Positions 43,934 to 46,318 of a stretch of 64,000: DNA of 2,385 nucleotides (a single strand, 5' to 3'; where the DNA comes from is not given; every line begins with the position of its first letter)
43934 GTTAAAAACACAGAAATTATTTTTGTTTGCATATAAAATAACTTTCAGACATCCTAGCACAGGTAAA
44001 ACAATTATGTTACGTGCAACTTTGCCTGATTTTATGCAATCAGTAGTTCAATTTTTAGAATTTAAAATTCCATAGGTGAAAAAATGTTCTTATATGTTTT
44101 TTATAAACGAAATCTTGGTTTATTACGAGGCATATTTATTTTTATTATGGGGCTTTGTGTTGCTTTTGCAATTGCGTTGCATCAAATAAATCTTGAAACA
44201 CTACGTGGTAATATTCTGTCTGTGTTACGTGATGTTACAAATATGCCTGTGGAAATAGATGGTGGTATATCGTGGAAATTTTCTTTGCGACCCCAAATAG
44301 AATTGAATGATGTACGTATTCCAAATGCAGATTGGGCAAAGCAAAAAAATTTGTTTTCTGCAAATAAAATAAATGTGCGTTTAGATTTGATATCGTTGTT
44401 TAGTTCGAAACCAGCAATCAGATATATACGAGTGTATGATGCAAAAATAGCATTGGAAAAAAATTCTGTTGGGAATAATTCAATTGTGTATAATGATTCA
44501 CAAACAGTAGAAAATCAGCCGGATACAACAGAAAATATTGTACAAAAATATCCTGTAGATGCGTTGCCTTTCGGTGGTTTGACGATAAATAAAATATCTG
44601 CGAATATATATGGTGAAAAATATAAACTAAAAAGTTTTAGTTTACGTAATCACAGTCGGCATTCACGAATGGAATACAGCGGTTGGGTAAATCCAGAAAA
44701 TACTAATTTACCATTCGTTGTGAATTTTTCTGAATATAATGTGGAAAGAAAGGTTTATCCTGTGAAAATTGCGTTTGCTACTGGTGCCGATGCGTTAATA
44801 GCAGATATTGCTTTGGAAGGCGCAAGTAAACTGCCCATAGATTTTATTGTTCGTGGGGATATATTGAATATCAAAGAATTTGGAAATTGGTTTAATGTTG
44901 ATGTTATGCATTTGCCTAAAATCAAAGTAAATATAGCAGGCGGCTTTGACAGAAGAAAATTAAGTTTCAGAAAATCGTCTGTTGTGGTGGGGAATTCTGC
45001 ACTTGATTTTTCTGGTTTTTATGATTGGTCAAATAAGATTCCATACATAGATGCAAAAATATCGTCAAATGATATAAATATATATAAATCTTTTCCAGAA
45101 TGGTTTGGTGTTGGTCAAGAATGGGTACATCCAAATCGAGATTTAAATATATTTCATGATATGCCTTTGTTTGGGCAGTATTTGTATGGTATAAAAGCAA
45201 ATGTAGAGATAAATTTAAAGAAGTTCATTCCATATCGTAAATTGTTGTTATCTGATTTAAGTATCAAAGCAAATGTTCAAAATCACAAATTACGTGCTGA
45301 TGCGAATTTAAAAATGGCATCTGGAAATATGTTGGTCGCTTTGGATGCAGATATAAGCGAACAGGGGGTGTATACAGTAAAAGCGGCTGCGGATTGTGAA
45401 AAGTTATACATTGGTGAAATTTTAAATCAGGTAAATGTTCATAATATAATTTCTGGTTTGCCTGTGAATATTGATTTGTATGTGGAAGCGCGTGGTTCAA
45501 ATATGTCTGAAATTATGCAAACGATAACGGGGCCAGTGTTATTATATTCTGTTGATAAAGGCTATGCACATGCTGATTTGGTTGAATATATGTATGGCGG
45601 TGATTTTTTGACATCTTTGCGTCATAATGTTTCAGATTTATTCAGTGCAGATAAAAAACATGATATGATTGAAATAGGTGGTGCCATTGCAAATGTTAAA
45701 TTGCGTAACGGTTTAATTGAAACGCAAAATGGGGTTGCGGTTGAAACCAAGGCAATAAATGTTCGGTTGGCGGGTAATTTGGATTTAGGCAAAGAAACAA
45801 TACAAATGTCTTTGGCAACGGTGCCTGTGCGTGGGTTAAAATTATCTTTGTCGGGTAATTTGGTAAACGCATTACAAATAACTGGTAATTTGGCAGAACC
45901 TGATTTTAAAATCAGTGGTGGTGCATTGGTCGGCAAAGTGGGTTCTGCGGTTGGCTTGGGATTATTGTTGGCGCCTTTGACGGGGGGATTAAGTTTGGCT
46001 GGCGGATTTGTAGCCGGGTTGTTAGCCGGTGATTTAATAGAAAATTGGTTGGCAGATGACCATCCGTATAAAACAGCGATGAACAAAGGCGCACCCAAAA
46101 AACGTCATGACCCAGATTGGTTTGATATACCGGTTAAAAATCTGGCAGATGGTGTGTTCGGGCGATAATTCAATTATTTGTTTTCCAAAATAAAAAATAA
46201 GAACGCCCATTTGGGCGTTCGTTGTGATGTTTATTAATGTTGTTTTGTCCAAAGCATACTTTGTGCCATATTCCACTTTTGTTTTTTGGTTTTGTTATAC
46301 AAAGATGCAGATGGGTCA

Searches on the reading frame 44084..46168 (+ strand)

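Call 78: search_protein_families(library=pfam, proteins=[window:44084-46168:+], max_evalue=0.00001)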
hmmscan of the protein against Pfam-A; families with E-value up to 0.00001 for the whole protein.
window:44084-46168:+ (694 aa): 2 families
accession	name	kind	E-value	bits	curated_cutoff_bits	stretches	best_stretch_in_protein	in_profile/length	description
PF05170.20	AsmA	-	4.6e-18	65.8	29.8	1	18-179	9-175/607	AsmA family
PF13116.12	YhdP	-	1.2e-13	50.4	46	1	17-208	11-193/1224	YhdP protein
